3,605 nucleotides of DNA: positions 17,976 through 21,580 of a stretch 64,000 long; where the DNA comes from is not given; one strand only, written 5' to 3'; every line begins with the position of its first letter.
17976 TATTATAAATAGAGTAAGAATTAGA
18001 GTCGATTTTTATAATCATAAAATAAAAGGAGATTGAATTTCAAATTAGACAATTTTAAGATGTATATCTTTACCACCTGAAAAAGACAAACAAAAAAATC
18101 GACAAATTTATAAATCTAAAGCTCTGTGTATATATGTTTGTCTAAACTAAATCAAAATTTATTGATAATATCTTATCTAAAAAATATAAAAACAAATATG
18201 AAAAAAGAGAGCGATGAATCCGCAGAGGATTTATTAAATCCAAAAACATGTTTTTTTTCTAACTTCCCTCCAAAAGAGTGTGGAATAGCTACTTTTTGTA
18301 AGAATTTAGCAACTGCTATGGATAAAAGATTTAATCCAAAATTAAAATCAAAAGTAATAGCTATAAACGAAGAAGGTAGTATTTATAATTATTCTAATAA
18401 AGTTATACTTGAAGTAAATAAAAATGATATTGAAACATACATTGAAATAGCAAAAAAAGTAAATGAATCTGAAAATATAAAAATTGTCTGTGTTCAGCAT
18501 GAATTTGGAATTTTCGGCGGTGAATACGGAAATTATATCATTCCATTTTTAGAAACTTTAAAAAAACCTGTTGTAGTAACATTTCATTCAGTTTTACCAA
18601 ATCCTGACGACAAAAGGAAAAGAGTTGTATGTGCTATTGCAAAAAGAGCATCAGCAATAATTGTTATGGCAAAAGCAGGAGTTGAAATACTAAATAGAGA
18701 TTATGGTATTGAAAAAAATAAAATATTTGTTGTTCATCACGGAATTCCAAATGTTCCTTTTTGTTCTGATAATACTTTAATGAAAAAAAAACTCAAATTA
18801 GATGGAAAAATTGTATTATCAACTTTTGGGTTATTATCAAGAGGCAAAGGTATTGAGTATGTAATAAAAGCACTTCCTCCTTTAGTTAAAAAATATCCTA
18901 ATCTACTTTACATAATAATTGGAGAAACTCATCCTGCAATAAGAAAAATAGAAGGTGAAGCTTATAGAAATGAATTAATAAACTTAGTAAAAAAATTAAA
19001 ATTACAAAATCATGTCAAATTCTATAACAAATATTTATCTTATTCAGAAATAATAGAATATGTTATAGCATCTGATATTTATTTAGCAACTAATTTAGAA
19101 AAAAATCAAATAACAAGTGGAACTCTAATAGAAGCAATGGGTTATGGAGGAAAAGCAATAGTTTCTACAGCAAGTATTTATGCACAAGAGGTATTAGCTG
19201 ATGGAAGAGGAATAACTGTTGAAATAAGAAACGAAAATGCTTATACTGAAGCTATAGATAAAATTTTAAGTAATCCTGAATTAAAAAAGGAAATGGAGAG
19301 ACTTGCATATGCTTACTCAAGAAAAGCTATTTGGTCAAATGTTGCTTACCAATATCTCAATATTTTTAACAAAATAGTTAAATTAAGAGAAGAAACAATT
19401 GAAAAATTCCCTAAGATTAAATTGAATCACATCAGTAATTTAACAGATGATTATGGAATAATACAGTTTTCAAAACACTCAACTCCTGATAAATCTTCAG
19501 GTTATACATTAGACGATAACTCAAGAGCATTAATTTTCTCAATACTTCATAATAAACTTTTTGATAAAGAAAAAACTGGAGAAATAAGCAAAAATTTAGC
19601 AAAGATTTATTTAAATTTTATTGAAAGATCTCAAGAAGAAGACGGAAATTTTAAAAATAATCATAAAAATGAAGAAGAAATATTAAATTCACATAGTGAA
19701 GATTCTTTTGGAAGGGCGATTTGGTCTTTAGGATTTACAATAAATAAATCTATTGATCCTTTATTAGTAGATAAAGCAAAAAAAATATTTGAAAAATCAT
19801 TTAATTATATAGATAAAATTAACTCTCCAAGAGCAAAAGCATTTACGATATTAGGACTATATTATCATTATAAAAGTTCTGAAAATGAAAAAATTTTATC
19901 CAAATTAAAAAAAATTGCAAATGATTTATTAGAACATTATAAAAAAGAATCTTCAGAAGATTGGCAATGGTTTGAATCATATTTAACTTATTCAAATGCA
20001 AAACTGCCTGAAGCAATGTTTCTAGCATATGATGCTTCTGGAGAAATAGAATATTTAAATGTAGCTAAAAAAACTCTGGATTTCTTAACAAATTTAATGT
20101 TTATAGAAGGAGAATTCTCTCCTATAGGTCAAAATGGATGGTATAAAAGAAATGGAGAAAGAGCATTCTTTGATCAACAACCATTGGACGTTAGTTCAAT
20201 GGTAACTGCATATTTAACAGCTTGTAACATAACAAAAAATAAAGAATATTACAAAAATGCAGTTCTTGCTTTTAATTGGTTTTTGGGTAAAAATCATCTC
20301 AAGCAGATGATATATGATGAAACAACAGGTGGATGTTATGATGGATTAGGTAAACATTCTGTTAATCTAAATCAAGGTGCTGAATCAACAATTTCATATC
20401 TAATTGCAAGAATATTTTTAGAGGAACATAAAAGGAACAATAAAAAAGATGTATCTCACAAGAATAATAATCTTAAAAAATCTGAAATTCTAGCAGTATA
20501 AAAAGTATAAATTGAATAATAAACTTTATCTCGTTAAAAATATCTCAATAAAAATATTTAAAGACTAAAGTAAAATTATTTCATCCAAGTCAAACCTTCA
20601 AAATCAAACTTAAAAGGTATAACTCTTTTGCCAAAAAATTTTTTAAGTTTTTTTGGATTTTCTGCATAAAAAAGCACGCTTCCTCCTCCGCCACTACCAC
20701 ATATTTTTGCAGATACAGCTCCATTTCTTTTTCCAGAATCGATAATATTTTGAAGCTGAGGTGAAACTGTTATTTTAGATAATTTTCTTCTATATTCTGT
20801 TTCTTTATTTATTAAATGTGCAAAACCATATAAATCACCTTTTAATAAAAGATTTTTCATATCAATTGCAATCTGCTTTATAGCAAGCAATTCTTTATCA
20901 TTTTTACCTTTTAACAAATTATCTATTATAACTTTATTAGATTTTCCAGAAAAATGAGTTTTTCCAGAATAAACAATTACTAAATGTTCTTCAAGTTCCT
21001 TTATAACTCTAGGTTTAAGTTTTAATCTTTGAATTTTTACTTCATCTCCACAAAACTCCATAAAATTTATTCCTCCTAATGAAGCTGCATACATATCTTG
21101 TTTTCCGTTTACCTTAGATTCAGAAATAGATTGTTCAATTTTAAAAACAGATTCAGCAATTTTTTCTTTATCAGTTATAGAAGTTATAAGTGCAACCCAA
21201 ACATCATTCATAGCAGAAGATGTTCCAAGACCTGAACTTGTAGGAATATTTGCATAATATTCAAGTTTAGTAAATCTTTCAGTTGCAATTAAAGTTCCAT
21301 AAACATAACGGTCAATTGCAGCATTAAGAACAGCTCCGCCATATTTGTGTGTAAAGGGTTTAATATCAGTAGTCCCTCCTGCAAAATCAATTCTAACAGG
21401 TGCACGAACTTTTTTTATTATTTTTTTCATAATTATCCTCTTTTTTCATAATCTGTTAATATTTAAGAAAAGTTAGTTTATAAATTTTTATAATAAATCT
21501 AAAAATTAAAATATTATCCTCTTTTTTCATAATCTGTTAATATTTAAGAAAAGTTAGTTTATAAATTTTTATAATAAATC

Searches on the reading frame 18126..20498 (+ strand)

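Call 12: search_protein_families(library=pfam, proteins=[window:18126-20498:+], max_evalue=0.00001)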
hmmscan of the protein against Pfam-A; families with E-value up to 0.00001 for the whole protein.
window:18126-20498:+ (791 aa): 3 families
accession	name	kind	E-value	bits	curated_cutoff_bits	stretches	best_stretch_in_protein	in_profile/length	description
PF00534.26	Glycos_transf_1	-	3.9e-21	75.8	26.4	1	218-394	5-169/172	Glycosyl transferases group 1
PF13692.12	Glyco_trans_1_4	-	2.4e-13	51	27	1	231-383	4-142/142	Glycosyl transferases group 1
PF13439.12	Glyco_transf_4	-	2.1e-07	31.6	28.5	1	117-207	72-166/170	Glycosyltransferase Family 4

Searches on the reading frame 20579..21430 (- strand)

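Call 75: search_protein_families(library=ncbifam, proteins=[window:20579-21430:-], max_evalue=0.00001)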
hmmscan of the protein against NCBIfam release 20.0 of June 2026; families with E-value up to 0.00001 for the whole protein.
window:20579-21430:- (284 aa): 4 families
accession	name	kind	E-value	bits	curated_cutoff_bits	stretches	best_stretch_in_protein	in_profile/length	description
NF049969.1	GlMnHpPKinHddA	equivalog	8e-39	134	600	2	55-263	99-311/338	D-glycero-D-manno-heptose 7-phosphate kinase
NF009948.0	PRK13412.1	equivalog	6.2e-23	80.4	721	2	58-260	731-939/974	bifunctional fucokinase/fucose-1-phosphate guanylyltransferase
TIGR00549.1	mevalon_kin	equivalog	3e-14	53.2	163.05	1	50-254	77-275/276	mevalonate kinase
NF003036.0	PRK03926.1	equivalog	3.7e-08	32.8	403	1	55-258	77-269/302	mevalonate kinase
